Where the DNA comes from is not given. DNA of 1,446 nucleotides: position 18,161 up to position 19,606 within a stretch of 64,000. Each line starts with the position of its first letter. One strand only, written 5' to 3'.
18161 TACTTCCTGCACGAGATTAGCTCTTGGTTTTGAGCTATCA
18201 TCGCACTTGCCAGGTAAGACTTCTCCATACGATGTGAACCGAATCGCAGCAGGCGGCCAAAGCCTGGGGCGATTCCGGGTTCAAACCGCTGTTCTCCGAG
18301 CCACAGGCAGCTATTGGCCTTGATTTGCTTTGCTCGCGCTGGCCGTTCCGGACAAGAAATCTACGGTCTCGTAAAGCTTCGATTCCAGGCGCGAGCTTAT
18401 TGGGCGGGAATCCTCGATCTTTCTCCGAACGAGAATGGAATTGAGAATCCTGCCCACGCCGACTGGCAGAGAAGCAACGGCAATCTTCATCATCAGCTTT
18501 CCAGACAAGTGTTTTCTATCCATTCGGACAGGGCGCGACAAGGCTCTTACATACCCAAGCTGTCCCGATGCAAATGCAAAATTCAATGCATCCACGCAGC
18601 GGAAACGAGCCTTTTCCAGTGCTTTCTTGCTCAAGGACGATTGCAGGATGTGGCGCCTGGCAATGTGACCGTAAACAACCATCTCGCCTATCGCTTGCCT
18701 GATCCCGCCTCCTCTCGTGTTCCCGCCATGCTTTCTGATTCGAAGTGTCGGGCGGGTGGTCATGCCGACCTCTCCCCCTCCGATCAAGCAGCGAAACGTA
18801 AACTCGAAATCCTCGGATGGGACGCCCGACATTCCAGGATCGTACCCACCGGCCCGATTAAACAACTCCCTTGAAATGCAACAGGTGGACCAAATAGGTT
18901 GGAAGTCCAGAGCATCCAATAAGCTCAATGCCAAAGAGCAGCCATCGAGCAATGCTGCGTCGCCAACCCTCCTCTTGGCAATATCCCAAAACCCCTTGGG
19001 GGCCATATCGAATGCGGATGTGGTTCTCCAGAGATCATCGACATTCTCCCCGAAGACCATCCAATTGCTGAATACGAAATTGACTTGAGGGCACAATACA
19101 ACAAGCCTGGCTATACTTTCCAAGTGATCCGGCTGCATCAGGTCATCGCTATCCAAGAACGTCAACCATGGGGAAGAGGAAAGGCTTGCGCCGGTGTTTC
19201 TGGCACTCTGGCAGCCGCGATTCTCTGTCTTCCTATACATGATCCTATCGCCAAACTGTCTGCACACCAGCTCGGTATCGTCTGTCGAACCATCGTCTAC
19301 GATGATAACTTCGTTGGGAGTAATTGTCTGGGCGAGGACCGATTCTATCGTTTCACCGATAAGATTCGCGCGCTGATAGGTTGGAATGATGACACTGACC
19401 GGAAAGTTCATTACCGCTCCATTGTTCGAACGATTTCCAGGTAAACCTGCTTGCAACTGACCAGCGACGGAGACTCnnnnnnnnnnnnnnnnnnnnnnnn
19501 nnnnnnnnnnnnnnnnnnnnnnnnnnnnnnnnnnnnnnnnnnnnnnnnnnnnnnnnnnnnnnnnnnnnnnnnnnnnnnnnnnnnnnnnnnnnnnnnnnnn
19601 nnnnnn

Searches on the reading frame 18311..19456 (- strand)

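Call 57: search_protein_families(library=pfam, proteins=[window:18311-19456:-], max_evalue=0.0001)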
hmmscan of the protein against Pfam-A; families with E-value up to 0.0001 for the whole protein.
window:18311-19456:- (381 aa): 4 families
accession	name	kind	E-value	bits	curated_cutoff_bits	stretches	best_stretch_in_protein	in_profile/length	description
PF00535.33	Glycos_transf_2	-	1.2e-31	110.3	23.3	1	21-144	1-127/168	Glycosyl transferase family 2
PF10111.15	Glyco_tranf_2_2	-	1.5e-16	61.1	27.3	1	21-225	1-201/276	Glycosyltransferase like family 2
PF13641.12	Glyco_tranf_2_3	-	2.3e-16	61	27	1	20-232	3-203/230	Glycosyltransferase like family 2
PF13632.12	Glyco_trans_2_3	-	1e-05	25.9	27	1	97-240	1-121/198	Glycosyl transferase family group 2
